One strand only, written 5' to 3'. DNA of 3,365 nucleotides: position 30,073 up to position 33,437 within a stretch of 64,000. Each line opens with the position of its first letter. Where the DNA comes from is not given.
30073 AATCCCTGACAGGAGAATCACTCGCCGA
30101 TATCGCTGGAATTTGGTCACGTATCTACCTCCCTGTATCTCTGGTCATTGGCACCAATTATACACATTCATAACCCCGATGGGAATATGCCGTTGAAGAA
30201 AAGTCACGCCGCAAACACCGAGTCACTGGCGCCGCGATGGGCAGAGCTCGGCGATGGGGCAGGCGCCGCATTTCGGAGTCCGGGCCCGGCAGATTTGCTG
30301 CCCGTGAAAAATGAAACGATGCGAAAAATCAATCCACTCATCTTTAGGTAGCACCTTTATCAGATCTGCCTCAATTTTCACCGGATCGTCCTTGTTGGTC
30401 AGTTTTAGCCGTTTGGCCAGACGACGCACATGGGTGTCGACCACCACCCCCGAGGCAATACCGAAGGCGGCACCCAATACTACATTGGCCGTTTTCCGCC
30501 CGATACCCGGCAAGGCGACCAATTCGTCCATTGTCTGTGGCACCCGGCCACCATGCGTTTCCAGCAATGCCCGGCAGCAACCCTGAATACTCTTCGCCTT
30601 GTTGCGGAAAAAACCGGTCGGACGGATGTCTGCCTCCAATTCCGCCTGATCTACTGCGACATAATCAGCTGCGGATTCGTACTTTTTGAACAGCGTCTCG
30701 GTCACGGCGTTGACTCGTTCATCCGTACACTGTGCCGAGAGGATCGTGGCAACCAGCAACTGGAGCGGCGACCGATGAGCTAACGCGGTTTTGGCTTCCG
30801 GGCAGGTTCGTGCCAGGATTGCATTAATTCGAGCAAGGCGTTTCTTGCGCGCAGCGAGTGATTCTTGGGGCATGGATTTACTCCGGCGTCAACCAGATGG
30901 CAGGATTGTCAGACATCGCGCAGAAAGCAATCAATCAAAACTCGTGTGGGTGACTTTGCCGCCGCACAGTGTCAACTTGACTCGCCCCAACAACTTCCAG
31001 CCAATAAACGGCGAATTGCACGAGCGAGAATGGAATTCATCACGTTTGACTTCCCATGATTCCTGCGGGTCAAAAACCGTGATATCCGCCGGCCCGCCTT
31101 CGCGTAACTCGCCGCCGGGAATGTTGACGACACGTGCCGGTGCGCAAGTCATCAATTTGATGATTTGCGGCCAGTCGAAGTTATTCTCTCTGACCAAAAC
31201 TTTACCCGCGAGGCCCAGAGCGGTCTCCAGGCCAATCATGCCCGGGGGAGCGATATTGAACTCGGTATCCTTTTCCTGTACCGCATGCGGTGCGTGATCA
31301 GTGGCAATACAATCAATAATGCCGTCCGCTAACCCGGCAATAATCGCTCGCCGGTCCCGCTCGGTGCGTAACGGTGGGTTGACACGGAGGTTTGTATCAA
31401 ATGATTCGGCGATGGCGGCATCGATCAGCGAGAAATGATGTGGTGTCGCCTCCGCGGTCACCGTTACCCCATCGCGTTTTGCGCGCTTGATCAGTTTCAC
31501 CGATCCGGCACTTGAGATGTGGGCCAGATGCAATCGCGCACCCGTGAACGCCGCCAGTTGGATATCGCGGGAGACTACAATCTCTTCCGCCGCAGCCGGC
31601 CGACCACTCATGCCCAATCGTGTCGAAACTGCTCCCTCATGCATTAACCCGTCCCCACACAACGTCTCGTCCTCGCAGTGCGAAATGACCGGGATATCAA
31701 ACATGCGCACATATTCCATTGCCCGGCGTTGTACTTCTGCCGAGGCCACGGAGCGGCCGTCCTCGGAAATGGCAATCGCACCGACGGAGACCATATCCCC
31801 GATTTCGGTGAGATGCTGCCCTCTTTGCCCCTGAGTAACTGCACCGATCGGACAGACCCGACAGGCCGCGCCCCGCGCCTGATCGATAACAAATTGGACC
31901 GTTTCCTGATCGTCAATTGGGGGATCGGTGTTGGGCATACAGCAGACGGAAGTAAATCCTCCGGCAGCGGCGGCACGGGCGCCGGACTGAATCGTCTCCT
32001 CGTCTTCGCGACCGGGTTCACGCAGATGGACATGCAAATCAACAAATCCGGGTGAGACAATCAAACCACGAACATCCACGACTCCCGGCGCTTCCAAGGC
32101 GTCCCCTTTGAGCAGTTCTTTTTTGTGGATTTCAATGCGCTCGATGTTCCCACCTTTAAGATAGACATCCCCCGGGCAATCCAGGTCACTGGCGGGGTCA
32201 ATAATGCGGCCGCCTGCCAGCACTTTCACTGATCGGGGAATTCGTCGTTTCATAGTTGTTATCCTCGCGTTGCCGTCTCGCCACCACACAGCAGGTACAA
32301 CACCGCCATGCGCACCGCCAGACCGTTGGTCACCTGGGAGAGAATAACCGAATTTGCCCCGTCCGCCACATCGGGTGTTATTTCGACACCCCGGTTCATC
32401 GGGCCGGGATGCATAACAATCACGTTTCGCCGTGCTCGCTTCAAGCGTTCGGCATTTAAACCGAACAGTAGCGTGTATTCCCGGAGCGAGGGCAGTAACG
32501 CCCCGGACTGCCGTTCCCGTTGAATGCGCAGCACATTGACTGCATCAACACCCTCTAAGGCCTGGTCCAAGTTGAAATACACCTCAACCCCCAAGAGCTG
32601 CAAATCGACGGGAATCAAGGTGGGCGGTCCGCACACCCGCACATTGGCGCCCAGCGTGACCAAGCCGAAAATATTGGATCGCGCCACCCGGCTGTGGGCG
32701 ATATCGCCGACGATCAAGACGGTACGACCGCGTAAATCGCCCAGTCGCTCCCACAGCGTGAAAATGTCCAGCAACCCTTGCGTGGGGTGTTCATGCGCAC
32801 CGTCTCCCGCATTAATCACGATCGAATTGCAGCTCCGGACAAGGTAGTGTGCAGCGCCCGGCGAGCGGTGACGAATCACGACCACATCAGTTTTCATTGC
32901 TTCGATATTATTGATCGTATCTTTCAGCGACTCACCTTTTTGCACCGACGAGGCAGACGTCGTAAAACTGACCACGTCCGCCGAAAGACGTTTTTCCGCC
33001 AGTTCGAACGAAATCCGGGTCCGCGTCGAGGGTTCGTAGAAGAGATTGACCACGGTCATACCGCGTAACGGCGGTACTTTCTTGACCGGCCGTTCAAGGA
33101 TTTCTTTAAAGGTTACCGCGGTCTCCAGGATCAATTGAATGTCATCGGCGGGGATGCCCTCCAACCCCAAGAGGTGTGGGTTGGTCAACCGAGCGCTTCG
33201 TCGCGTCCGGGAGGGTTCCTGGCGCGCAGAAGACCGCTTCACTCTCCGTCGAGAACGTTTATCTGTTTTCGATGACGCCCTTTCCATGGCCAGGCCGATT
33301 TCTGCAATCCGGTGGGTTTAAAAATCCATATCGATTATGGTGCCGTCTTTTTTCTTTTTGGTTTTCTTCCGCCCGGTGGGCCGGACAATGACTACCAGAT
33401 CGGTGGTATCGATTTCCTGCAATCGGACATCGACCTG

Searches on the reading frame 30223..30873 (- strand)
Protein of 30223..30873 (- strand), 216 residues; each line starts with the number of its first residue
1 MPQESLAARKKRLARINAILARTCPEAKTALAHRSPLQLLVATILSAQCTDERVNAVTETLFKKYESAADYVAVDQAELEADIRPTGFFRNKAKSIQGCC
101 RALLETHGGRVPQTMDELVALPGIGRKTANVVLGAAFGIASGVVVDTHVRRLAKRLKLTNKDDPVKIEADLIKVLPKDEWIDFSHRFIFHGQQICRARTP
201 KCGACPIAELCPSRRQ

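Call 38: search_protein_families(library=pfam, proteins=[window:30223-30873:-], max_evalue=0.00001)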
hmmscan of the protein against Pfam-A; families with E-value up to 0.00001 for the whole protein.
window:30223-30873:- (216 aa): 3 families
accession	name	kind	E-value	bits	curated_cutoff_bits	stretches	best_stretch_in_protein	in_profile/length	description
PF00730.31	HhH-GPD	-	2.3e-25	89.5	26.2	1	41-176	1-107/108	HhH-GPD superfamily base excision DNA repair protein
PF00633.29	HHH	-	2.2e-09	37.1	24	1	106-133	1-28/30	Helix-hairpin-helix motif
PF10576.14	EndIII_4Fe-2S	-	9.7e-06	26.2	20.5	0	195-211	1-17/17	Iron-sulfur binding domain of endonuclease III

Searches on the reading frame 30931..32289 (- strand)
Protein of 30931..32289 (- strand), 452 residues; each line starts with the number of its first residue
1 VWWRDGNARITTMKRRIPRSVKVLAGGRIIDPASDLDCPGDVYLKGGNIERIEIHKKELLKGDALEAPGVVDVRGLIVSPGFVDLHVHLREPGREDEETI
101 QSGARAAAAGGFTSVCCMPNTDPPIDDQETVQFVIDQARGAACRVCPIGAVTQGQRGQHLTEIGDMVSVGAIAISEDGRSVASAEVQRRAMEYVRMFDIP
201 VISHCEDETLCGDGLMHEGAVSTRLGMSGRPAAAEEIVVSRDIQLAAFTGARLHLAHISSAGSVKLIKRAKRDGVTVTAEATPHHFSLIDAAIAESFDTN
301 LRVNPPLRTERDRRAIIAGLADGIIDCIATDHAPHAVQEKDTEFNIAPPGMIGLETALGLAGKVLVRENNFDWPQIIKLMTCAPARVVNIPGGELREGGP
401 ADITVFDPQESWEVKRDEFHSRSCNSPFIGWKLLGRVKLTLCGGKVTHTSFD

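Call 38: search_protein_families(library=pfam, proteins=[window:30931-32289:-], max_evalue=0.00001)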
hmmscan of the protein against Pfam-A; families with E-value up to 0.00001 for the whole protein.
window:30931-32289:- (452 aa): 3 families
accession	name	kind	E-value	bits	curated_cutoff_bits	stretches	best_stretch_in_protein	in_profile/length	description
PF01979.26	Amidohydro_1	-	1e-28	101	25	1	77-446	1-344/345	Amidohydrolase family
PF07969.17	Amidohydro_3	-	1.4e-14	54.9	29.7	1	95-447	155-471/472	Amidohydrolase family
PF12890.13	DHOase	-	4.6e-07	30.5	21.2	1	78-260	4-139/142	Dihydro-orotase-like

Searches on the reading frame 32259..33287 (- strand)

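Call 38: search_protein_families(library=pfam, proteins=[window:32259-33287:-], max_evalue=0.00001)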
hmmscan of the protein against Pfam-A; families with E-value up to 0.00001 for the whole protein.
window:32259-33287:- (342 aa): 2 families
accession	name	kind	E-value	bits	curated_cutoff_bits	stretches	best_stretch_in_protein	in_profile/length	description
PF02729.26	OTCace_N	-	4.2e-42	144.2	29.9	1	38-180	2-148/148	Aspartate/ornithine carbamoyltransferase, carbamoyl-P binding domain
PF00185.30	OTCace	-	7.3e-26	91.5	29.4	1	187-333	2-157/157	Aspartate/ornithine carbamoyltransferase, Asp/Orn binding domain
